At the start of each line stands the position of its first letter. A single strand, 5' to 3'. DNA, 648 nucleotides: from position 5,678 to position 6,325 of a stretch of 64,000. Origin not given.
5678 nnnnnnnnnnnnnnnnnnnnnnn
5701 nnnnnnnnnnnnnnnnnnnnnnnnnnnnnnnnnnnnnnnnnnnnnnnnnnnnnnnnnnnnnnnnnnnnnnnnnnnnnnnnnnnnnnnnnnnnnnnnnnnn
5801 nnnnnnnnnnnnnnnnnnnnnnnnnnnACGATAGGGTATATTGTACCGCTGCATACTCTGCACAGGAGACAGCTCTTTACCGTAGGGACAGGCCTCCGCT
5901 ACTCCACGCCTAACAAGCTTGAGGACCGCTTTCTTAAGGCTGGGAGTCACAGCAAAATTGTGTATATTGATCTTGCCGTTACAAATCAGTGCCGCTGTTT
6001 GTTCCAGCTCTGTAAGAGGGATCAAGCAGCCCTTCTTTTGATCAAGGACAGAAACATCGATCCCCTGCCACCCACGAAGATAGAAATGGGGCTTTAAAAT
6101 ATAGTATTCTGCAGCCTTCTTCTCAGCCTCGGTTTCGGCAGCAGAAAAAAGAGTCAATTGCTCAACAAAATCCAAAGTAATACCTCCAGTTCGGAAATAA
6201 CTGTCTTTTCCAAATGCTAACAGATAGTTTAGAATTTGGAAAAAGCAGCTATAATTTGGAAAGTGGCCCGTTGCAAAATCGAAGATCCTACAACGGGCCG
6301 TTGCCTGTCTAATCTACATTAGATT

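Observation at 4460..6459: Candidate undescribed RiPP system: radical SAM/SPASM maturase flanked by two paralogous precursor peptides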

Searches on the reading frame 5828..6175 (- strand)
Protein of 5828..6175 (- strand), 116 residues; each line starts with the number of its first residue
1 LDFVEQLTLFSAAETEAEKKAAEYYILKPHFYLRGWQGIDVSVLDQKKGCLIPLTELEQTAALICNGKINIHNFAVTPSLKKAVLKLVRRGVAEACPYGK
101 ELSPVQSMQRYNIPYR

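Call 49: search_solved_structures(query=A4, max_evalue=10)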
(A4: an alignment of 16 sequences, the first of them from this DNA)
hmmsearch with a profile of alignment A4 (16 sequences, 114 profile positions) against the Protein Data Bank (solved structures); distinct sequences matched with E-value up to 10: 0.

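Call 52: predict_structure(alignment_id=A4)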
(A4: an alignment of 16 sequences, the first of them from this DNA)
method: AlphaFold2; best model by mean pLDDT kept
length: 116 residues; sequences in the alignment: 16
mean_pLDDT: 90.6   pTM: 0.79
mean pLDDT of the five models: 90.6, 89.0, 88.6, 85.7, 85.6
residues with pLDDT >= 90: 89; 70-90: 23; 50-70: 4; < 50: 0
segments of 3 or more residues with pLDDT < 50: none
pLDDT, mean of each block of 10 residues (from residue 1): 87 91 95 86 91 92 94 93 96 94 89 69
secondary structure, 60 per line:
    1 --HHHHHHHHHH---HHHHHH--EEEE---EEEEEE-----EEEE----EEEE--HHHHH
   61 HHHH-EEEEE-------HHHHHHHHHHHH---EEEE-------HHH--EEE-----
elements in order: H3-12 H16-21 E24-27 E31-36 E42-45 E50-53 H56-64 E66-70 H78-89 E93-96 E109-111

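Call 54: fold_search(model_id=the predicted structure, library=pdb)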
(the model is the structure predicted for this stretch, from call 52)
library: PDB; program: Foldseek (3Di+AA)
matches with E <= 10: 250; with E <= 0.001: 0
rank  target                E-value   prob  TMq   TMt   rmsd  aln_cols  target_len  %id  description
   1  5v1v_A                1.7e-01  0.89  0.47  0.59   3.5        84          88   10  TbiB1 in Complex with the TbiA(alpha) Leader Peptide (released 2018-09-05)
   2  6jx3_B                1.9e-01  0.91  0.45  0.59   5.1        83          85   13  Lasso peptide synthetase B1 complexed with the leader peptide (released 2019-06-26)
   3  5v1s_B                2.3e-01  0.51  0.37  0.12   7.3        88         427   10  Crystal structure of Streptococcus suis SuiB bound to S-adenosylmethionine (released 2017-08-30)
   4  5v1q_B                2.5e-01  0.44  0.37  0.11   7.5        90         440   11  Crystal structure of Streptococcus suis SuiB (released 2017-08-30)
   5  9s2t                  5.1e-01  0.63  0.46  0.10   3.3        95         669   13  Carbamoyl transferase NovN involved in Novobiocin biosynthesis (released 2025-07-30)
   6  5v1t_A                7.1e-01  0.33  0.32  0.10   6.6        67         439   12  Crystal structure of Streptococcus suis SuiB bound to precursor peptide SuiA (released 2017-08-30)
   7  8vpo                  8.6e-01  0.41  0.44  0.13   3.5        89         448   10  X-Ray Crystal Structure of TigE from Paramaledivibacter caminithermalis (released 2024-02-07)
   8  2v0c                  9.2e-01  0.04  0.20  0.04  15.1       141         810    9  LEUCYL-TRNA SYNTHETASE FROM THERMUS THERMOPHILUS COMPLEXED WITH A SULPHAMOYL ANALOGUE OF LEUCYL-ADENYLATE In the synthet (released 2007-07-03)
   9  5v1s_A                9.8e-01  0.20  0.32  0.10  11.5        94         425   13  Crystal structure of Streptococcus suis SuiB bound to S-adenosylmethionine (released 2017-08-30)
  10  4v1u_B                1.1e+00  0.21  0.41  0.08   5.4        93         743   18  Heterocyclase in complex with substrate and Cofactor (released 2015-01-14)
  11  5v1u_B                1.2e+00  0.15  0.31  0.39   7.5        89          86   13  TbiB1 in Complex with the TbiA(beta) Leader Peptide (released 2018-09-05)
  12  5v1q_A                1.5e+00  0.16  0.32  0.10   5.8        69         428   16  Crystal structure of Streptococcus suis SuiB (released 2017-08-30)
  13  6qii_B                1.6e+00  0.02  0.19  0.08  19.3       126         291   13  Xenon derivatization of the F420-reducing [NiFe] hydrogenase complex from Methanosarcina barkeri (released 2019-10-23)
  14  4e4h_B                1.9e+00  0.25  0.46  0.14   4.0        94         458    8  Crystal structure of Histone Demethylase NO66 (released 2013-01-30)
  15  7lp4_MODEL_1_A        1.9e+00  0.21  0.23  0.49   3.4        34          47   12  Structure of Nedd4L WW3 domain (released 2021-07-28)
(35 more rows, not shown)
